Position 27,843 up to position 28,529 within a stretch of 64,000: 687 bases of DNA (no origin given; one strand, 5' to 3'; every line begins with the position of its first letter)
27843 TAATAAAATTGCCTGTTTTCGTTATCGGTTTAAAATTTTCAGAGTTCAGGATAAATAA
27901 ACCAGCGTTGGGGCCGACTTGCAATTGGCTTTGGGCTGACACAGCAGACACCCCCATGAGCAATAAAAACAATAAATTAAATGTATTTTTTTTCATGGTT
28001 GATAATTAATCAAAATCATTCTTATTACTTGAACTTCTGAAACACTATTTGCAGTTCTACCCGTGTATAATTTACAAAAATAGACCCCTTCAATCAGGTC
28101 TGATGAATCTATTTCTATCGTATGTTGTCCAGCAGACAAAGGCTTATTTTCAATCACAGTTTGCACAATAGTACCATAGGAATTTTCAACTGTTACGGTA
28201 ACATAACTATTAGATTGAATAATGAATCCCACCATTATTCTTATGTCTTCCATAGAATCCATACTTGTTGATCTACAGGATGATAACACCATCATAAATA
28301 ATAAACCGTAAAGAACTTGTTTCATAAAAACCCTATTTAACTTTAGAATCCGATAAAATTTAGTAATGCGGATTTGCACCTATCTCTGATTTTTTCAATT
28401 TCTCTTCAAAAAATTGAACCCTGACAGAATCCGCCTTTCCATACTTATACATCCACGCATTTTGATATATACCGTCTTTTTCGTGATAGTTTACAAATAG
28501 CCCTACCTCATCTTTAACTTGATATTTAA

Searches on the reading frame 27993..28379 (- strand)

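Call 15: search_protein_families(library=pfam, proteins=[window:27993-28379:-], max_evalue=0.001)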
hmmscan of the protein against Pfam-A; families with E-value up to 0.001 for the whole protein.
window:27993-28379:- (128 aa): 1 family
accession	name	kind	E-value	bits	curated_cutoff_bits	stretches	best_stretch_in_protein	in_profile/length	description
PF18962.6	Por_Secre_tail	-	0.00011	22.8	27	1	56-110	18-68/75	Secretion system C-terminal sorting domain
